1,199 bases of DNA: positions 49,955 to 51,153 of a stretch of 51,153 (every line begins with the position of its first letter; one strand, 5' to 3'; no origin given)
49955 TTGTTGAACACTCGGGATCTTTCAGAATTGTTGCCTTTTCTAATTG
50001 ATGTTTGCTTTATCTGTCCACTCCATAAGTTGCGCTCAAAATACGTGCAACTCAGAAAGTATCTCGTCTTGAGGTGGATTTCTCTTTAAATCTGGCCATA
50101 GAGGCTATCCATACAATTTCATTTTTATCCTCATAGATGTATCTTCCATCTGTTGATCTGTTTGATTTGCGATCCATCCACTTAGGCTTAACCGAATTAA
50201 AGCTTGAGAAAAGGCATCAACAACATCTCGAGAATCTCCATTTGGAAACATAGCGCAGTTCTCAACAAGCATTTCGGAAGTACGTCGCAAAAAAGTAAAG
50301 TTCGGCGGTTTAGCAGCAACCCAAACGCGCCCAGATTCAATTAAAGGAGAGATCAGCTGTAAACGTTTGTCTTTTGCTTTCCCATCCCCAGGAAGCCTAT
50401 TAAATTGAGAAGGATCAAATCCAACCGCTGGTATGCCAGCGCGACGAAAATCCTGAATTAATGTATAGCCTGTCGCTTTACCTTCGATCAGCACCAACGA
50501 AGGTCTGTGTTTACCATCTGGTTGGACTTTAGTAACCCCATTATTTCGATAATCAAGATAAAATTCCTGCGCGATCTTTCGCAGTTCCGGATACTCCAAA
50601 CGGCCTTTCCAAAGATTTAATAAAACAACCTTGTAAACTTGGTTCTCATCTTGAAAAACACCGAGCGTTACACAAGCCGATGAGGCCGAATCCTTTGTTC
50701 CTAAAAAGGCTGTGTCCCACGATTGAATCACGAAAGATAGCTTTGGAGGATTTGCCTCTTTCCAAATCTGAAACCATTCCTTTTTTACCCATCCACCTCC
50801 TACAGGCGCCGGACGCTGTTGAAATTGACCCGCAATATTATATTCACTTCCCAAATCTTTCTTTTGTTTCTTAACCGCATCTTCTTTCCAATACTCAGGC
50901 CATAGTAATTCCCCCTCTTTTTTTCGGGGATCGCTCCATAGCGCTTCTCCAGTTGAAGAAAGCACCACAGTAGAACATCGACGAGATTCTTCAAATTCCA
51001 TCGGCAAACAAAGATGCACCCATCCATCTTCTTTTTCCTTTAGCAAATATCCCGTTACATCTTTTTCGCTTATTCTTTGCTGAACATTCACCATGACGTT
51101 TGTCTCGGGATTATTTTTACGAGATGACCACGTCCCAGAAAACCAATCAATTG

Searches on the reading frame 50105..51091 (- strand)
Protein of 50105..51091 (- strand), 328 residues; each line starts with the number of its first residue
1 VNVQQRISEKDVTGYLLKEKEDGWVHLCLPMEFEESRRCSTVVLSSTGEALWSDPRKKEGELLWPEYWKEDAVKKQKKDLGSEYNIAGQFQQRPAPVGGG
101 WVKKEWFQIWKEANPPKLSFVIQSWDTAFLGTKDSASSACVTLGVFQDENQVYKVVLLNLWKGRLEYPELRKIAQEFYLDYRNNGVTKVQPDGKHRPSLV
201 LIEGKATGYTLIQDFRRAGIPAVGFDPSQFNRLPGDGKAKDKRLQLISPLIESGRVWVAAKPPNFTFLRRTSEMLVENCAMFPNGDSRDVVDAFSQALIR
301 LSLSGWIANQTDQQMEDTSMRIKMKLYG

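Call 14: search_protein_families(library=pfam, proteins=[window:50105-51091:-], max_evalue=0.001)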
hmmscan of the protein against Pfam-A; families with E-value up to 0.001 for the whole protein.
window:50105-51091:- (328 aa): 1 family
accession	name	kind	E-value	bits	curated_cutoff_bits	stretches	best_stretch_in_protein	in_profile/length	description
PF17289.8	Terminase_6C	-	2.8e-06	27.8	22.6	1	194-299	52-153/155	Terminase RNaseH-like domain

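Call 21: search_protein_families(library=phrogs, proteins=[window:50105-51091:-], max_evalue=0.00001)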
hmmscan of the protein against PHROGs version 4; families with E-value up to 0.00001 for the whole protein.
window:50105-51091:- (328 aa): 2 families
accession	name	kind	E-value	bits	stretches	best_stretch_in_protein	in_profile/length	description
phrog_38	-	head and packaging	9.3e-38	131.4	1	2-302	447-704/760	terminase large subunit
phrog_5573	-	head and packaging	7.1e-20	72.5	1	58-298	22-231/250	terminase large subunit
